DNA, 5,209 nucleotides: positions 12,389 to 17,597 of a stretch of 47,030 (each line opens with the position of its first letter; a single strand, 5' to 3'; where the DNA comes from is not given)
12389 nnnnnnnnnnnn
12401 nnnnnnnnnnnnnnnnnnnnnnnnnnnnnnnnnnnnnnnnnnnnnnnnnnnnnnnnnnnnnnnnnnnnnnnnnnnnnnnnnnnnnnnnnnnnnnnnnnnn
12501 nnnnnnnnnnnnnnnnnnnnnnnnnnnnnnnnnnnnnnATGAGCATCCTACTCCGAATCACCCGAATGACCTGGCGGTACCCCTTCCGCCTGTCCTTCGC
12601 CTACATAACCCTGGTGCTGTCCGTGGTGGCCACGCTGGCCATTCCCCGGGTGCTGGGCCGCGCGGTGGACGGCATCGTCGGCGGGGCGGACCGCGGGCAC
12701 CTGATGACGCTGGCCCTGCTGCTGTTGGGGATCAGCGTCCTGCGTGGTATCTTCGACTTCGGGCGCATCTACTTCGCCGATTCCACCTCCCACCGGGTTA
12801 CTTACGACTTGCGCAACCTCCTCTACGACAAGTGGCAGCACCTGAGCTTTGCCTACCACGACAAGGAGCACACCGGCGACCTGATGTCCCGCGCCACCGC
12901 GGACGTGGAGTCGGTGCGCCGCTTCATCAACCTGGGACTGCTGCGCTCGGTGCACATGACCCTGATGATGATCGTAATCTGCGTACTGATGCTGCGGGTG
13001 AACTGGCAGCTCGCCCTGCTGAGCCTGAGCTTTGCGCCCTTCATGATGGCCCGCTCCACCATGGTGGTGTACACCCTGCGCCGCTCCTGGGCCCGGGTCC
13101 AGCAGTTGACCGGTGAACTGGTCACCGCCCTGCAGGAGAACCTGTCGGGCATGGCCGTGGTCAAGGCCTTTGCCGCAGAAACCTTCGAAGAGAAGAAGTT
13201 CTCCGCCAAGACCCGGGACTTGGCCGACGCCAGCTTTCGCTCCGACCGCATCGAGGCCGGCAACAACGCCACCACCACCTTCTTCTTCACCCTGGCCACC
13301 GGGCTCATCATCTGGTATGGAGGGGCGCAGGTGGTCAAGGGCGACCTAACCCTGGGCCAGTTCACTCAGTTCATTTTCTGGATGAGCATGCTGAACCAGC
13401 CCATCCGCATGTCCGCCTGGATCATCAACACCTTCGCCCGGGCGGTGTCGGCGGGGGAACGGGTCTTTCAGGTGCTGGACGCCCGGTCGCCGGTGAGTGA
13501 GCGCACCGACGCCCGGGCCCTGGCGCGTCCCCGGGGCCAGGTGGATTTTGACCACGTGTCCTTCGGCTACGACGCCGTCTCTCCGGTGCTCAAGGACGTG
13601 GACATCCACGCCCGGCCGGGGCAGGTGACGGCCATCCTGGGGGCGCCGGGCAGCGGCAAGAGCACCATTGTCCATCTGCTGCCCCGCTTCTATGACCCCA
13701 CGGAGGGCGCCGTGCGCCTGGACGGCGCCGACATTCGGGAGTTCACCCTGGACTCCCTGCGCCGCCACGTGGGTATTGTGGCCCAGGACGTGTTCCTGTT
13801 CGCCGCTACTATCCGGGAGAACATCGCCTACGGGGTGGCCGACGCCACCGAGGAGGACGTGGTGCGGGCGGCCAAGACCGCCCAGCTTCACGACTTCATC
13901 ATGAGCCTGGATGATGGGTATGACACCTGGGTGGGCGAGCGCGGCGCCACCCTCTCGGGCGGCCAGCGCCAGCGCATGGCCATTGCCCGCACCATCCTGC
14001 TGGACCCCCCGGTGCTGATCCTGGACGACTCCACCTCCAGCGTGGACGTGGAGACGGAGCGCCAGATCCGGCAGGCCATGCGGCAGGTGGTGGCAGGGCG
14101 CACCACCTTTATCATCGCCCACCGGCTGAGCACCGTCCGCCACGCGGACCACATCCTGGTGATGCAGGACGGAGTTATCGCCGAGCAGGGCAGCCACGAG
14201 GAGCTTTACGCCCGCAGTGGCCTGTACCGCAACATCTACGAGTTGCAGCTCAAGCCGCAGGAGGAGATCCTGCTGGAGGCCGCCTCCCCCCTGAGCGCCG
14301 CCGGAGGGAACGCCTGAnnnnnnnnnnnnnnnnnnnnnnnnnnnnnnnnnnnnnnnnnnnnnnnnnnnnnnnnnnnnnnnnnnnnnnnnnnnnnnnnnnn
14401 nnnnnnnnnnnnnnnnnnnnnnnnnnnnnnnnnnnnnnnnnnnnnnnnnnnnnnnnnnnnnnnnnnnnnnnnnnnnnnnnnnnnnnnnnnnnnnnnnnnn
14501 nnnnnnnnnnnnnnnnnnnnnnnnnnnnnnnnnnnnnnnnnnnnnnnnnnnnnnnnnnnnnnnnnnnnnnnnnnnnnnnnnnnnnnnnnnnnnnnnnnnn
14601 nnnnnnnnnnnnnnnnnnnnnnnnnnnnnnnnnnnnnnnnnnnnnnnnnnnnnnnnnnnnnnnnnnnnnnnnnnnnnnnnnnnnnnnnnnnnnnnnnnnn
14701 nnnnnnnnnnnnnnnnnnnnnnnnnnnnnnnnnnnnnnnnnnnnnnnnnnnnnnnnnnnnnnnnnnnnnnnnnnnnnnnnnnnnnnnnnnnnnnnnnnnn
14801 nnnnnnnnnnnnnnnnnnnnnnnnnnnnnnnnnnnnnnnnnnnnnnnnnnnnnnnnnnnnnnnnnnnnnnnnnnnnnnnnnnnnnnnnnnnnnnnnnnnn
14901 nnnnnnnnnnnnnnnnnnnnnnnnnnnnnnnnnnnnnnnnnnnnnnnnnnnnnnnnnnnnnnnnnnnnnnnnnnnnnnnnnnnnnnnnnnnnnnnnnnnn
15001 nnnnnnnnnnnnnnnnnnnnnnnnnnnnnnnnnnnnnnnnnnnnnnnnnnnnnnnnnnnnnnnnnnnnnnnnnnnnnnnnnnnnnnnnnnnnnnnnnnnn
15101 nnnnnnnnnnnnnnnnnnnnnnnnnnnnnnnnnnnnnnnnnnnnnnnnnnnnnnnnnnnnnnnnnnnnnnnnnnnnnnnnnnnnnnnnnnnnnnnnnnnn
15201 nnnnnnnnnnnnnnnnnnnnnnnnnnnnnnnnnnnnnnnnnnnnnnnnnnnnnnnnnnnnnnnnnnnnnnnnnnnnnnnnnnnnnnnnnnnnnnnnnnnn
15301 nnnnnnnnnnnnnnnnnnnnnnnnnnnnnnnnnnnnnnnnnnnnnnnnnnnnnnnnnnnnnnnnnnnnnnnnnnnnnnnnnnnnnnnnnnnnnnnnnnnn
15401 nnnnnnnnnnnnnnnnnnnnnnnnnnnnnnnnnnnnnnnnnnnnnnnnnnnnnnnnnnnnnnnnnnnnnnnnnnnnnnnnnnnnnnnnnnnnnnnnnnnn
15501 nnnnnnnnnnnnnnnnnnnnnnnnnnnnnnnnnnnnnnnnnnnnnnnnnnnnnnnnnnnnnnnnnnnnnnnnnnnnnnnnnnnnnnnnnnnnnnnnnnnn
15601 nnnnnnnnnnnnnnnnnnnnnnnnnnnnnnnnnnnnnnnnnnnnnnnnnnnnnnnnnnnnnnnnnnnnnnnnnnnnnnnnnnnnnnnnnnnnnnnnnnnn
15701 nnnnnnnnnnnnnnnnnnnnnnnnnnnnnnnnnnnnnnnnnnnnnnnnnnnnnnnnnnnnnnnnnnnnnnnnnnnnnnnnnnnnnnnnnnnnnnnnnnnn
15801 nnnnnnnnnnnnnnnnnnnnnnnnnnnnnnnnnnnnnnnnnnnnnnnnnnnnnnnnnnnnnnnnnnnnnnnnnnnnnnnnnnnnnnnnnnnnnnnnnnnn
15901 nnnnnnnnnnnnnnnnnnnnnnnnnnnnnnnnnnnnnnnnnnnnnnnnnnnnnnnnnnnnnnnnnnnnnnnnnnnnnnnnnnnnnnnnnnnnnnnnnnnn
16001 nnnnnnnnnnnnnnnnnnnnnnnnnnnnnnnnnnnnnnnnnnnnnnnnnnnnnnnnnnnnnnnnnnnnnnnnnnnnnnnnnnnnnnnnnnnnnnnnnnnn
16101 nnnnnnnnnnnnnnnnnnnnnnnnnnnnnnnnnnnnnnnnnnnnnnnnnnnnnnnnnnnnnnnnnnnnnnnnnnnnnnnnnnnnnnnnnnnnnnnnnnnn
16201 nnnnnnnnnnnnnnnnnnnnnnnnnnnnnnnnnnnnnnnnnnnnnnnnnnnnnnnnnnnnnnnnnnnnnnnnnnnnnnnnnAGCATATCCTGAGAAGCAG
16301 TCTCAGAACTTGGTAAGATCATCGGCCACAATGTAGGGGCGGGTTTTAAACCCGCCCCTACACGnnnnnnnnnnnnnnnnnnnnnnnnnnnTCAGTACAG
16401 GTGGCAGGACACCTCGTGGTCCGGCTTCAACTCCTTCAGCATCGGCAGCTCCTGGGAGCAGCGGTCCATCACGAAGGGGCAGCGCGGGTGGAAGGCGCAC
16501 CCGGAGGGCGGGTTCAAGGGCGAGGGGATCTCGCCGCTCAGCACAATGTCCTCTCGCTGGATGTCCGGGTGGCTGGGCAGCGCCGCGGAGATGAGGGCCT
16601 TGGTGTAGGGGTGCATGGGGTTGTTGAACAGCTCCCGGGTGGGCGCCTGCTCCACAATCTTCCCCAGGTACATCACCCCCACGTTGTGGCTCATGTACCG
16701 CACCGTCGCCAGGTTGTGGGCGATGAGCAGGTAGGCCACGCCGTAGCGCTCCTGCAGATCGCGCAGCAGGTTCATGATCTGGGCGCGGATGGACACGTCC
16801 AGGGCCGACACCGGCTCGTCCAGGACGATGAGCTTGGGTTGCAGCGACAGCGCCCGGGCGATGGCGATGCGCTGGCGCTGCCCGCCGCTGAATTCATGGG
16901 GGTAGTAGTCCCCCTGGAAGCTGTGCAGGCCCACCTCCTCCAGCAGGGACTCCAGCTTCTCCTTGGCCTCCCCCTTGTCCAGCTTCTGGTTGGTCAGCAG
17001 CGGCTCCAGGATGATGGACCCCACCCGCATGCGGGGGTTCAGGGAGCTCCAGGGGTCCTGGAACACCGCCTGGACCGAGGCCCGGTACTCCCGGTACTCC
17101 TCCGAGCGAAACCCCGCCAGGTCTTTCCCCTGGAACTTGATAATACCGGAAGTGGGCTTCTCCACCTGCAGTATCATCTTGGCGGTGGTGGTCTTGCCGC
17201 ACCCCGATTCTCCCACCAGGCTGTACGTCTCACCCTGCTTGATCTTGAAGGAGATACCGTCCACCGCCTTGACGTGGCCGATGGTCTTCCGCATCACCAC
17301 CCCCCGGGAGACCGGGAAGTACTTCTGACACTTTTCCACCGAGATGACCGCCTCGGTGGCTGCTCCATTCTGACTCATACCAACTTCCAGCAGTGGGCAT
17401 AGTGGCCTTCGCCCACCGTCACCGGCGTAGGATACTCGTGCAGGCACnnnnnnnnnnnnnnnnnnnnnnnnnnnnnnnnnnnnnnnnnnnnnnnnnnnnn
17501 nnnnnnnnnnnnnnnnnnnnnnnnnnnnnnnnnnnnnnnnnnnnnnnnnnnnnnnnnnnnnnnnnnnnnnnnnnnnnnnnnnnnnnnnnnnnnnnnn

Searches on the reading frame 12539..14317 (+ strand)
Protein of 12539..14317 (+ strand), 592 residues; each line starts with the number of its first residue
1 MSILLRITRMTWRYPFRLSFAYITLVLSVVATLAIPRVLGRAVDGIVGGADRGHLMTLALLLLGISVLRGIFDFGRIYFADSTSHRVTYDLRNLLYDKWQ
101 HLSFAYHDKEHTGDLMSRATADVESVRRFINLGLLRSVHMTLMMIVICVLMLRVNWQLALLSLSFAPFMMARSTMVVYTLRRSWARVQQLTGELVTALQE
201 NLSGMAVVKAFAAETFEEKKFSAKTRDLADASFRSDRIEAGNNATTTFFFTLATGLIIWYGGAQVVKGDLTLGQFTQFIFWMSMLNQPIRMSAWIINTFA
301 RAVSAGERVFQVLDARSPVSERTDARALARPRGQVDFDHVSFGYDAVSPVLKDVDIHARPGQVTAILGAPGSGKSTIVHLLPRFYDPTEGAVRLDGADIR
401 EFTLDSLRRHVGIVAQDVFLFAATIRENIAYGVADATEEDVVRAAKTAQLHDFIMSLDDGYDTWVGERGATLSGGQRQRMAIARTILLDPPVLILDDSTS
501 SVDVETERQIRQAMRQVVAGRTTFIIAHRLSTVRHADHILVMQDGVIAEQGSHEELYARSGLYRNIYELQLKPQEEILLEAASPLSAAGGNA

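Call 73: search_protein_families(library=pfam, proteins=[window:12539-14317:+], max_evalue=0.0001)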
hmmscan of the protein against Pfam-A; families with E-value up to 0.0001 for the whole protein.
window:12539-14317:+ (592 aa): 2 families
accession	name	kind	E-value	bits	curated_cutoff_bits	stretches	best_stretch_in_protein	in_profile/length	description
PF00664.28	ABC_membrane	-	5.5e-48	164.5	28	1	20-288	3-273/274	ABC transporter transmembrane region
PF00005.33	ABC_tran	-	1.8e-31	110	25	1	351-500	1-137/137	ABC transporter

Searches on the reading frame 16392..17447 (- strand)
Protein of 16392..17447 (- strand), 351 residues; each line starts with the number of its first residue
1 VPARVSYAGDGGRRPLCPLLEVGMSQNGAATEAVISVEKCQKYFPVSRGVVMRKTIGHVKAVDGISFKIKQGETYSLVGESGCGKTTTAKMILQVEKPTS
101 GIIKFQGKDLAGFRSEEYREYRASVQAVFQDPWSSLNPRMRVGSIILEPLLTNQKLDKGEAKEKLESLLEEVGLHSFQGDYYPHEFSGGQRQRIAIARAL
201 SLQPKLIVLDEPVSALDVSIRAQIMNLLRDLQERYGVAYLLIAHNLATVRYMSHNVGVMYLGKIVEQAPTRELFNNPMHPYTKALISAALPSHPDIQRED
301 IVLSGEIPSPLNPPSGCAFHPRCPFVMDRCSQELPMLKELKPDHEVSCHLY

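Call 73: search_protein_families(library=pfam, proteins=[window:16392-17447:-], max_evalue=0.0001)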
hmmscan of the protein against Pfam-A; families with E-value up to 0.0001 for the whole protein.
window:16392-17447:- (351 aa): 4 families
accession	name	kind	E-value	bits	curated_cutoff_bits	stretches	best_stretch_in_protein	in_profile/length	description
PF00005.33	ABC_tran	-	7.6e-36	124.2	25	1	63-213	2-136/137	ABC transporter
PF08352.17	oligo_HPY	-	8e-19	68.2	27.1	1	265-330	1-65/65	Oligopeptide/dipeptide transporter, C-terminal region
PF02463.25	SMC_N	-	5.5e-07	29.7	40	1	74-260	26-213/220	RecF/RecN/SMC N terminal domain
PF13304.12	AAA_21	-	1.6e-05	25.6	27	0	177-235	229-289/304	AAA domain, putative AbiEii toxin, Type IV TA system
